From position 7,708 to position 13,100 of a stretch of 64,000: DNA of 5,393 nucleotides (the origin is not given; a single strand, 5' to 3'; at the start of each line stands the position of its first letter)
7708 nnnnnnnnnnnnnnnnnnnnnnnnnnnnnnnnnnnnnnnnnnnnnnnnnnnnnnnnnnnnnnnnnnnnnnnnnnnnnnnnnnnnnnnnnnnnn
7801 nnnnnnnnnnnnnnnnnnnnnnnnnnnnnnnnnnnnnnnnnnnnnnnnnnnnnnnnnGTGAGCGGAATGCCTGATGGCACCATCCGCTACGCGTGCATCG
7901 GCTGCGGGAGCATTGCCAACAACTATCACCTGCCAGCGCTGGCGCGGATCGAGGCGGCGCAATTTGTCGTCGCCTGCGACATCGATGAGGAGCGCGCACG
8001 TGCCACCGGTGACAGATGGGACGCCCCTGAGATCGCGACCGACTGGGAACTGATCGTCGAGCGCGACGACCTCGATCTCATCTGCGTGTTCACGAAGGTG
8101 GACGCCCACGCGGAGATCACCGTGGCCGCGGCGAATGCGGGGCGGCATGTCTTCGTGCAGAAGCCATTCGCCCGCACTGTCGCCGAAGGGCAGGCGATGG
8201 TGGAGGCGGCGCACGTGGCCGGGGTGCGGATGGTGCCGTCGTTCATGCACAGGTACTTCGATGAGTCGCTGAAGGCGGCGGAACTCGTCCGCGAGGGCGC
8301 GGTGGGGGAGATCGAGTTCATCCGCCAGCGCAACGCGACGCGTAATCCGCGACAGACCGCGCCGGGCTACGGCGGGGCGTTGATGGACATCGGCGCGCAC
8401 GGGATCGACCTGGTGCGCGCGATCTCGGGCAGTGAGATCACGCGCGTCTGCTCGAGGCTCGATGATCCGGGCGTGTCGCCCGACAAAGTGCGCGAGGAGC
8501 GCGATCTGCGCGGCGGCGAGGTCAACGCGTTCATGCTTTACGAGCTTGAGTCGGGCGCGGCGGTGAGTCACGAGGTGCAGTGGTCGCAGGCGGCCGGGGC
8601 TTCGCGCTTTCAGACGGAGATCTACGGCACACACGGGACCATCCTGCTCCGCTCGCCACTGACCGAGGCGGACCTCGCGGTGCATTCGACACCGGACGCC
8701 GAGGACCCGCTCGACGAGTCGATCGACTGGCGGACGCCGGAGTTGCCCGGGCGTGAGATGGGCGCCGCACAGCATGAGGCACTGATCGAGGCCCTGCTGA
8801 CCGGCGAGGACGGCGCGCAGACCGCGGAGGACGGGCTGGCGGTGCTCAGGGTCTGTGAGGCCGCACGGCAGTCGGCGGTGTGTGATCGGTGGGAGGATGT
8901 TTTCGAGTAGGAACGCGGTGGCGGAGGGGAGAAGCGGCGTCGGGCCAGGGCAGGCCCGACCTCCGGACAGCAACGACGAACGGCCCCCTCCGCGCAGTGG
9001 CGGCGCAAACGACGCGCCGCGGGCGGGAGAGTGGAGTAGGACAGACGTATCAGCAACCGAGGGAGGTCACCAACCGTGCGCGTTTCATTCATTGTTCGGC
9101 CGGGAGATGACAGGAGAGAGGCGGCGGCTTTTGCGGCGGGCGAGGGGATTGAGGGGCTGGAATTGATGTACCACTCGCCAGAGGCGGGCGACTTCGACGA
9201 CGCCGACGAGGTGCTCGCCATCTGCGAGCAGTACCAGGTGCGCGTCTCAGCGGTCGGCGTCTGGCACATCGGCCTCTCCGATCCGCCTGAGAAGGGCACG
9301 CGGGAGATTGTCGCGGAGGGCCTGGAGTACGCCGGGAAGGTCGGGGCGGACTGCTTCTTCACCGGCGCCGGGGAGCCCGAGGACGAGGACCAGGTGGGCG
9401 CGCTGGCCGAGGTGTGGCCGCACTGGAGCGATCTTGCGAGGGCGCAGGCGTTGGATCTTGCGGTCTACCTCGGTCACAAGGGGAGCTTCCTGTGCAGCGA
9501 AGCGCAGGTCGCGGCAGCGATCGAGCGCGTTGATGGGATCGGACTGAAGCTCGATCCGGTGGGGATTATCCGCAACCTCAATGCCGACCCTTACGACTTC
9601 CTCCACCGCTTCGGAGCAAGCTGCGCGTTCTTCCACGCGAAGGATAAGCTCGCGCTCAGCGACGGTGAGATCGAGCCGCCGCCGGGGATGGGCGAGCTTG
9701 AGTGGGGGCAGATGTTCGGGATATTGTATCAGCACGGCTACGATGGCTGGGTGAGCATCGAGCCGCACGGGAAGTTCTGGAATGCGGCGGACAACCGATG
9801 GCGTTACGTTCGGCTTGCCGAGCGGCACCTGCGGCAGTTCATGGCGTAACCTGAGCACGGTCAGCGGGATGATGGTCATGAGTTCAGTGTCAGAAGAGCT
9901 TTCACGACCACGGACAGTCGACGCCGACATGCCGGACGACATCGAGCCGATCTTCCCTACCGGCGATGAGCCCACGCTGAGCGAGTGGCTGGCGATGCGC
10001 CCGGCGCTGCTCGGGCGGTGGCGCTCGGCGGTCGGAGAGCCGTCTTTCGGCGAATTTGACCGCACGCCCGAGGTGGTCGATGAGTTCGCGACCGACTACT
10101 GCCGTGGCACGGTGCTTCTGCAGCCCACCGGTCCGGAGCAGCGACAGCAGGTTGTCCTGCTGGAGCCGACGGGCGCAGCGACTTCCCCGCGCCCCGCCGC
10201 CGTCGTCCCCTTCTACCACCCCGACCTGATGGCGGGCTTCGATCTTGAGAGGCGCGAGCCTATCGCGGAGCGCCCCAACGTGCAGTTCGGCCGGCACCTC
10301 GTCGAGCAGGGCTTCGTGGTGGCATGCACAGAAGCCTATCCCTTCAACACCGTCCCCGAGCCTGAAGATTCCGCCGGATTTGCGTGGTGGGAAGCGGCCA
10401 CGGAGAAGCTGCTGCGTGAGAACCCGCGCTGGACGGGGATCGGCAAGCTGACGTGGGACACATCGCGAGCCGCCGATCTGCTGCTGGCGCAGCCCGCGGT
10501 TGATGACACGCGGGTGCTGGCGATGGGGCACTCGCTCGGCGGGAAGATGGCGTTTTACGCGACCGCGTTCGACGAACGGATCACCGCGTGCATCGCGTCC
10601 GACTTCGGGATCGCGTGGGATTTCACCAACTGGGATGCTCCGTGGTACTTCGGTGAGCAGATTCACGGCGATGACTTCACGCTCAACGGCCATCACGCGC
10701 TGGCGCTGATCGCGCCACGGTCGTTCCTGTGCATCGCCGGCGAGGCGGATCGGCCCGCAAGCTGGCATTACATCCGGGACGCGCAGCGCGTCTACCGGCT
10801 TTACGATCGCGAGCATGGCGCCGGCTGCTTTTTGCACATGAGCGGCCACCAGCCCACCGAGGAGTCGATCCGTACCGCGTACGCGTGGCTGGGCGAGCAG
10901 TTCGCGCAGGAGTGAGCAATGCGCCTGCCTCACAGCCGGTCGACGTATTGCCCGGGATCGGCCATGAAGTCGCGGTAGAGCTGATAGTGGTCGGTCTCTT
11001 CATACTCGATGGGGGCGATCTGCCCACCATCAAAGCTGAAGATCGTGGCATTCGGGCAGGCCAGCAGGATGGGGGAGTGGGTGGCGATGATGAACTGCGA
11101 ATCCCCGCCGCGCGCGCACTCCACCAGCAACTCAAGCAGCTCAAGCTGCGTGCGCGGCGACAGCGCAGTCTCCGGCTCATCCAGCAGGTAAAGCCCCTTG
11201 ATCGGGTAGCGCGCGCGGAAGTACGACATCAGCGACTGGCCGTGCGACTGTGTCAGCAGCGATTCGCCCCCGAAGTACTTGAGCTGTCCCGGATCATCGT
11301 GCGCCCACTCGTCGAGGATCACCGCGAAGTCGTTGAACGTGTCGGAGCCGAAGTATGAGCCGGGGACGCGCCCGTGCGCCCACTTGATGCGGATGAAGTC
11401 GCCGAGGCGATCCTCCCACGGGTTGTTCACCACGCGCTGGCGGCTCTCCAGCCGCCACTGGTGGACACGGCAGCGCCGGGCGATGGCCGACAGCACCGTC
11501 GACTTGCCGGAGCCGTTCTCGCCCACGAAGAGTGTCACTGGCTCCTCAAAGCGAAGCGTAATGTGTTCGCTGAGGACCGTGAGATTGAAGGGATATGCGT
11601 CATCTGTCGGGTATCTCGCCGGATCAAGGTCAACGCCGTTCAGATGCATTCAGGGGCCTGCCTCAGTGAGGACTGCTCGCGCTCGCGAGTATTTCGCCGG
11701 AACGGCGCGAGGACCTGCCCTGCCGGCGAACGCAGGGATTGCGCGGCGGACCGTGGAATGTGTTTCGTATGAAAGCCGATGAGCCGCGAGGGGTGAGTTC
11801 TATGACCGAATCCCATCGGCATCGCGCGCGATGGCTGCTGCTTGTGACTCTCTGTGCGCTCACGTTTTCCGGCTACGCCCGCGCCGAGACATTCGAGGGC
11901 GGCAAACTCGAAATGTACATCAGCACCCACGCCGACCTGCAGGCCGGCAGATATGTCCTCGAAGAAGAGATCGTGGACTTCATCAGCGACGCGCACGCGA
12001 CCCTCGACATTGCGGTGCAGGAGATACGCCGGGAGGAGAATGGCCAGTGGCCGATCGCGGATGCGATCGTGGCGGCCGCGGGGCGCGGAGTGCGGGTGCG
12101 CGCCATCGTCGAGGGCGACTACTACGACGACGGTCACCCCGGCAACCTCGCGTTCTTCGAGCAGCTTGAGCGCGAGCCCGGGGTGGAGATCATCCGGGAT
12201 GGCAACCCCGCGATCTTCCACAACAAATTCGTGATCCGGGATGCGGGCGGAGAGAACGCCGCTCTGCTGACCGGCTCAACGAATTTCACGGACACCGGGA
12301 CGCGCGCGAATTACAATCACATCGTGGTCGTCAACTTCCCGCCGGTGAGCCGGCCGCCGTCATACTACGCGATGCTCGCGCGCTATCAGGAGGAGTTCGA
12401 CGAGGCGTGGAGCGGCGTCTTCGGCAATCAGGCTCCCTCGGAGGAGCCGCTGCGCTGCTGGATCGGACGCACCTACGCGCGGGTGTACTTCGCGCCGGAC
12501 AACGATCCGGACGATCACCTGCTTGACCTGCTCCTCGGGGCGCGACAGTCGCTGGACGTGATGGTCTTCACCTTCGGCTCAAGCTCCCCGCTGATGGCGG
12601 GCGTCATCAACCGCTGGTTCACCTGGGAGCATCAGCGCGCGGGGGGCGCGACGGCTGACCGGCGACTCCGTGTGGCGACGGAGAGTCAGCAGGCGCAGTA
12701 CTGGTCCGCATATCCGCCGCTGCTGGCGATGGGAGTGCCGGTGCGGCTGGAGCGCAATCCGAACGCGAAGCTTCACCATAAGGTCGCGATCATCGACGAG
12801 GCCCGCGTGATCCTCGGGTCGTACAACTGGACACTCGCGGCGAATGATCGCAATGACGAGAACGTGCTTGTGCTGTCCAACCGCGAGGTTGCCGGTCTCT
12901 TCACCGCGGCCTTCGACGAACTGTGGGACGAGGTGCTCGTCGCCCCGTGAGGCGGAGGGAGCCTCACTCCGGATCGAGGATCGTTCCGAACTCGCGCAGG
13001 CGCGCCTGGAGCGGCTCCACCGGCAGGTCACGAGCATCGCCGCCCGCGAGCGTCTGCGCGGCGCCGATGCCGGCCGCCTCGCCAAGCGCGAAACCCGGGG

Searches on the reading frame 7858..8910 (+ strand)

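Call 47: search_protein_families(library=pfam, proteins=[window:7858-8910:+], max_evalue=0.000001)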
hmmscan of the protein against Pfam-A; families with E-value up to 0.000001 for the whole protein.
window:7858-8910:+ (350 aa): 3 families
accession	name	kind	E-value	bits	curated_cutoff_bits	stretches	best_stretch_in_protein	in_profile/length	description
PF01408.29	GFO_IDH_MocA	-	7.9e-21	75.4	24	1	9-125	1-116/120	Oxidoreductase family, NAD-binding Rossmann fold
PF22725.1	GFO_IDH_MocA_C3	-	3e-18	66.5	27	1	138-262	2-123/124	GFO/IDH/MocA C-terminal domain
PF02894.22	GFO_IDH_MocA_C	-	2.9e-16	60.4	22.9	1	142-342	2-212/218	Oxidoreductase family, C-terminal alpha/beta domain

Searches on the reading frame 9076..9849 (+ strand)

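Call 47: search_protein_families(library=pfam, proteins=[window:9076-9849:+], max_evalue=0.000001)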
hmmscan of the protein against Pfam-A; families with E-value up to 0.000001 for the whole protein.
window:9076-9849:+ (257 aa): 1 family
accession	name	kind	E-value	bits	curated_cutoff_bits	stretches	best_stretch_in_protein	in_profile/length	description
PF01261.30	AP_endonuc_2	-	2.5e-18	67.1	31.1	1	19-231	3-230/249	Xylose isomerase-like TIM barrel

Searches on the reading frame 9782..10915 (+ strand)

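Call 47: search_protein_families(library=pfam, proteins=[window:9782-10915:+], max_evalue=0.000001)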
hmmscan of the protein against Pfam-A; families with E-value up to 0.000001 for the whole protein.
window:9782-10915:+ (377 aa): 1 family
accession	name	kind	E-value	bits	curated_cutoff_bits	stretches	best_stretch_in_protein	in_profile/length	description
PF22244.2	GCE_fung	-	7.8e-08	32.9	27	0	224-276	84-138/231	Glucuronyl esterase, fungi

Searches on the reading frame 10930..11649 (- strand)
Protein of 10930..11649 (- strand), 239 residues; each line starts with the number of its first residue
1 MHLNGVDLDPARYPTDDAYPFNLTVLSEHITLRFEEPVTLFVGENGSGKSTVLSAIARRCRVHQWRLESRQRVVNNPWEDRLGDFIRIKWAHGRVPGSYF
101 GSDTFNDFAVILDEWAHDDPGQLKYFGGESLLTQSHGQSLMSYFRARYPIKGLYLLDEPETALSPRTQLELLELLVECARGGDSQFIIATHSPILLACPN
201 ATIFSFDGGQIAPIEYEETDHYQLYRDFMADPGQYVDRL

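Call 47: search_protein_families(library=pfam, proteins=[window:10930-11649:-], max_evalue=0.000001)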
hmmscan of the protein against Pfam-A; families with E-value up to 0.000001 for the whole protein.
window:10930-11649:- (239 aa): 4 families
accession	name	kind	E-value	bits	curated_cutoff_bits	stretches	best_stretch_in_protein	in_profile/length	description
PF13304.12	AAA_21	-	1.1e-17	65.5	27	1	147-196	255-303/304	AAA domain, putative AbiEii toxin, Type IV TA system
PF13175.12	AAA_15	-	3.2e-14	53.8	32.1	0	28-56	15-43/374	AAA ATPase domain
PF02463.25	SMC_N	-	1.3e-08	35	40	0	28-74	16-65/220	RecF/RecN/SMC N terminal domain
PF13476.12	AAA_23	-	2.6e-07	31.9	27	1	28-56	11-39/201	AAA domain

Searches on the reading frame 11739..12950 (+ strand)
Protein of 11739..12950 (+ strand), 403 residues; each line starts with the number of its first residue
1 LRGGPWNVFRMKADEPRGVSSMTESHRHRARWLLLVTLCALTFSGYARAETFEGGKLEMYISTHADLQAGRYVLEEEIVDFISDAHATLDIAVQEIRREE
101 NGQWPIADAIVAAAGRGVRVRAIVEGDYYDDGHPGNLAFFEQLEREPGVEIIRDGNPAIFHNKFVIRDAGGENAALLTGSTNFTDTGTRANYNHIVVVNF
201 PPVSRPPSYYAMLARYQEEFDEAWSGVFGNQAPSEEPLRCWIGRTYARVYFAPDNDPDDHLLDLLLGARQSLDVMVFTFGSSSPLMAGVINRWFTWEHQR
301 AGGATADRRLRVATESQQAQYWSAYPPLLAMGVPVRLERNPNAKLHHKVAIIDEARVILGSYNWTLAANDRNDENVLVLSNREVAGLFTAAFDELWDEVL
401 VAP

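Call 47: search_protein_families(library=pfam, proteins=[window:11739-12950:+], max_evalue=0.000001)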
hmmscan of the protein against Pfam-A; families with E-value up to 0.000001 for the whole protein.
window:11739-12950:+ (403 aa): 1 family
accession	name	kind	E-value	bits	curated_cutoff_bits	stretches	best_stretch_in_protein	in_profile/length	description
PF13091.12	PLDc_2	-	2e-35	122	27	2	306-396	35-132/132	PLD-like domain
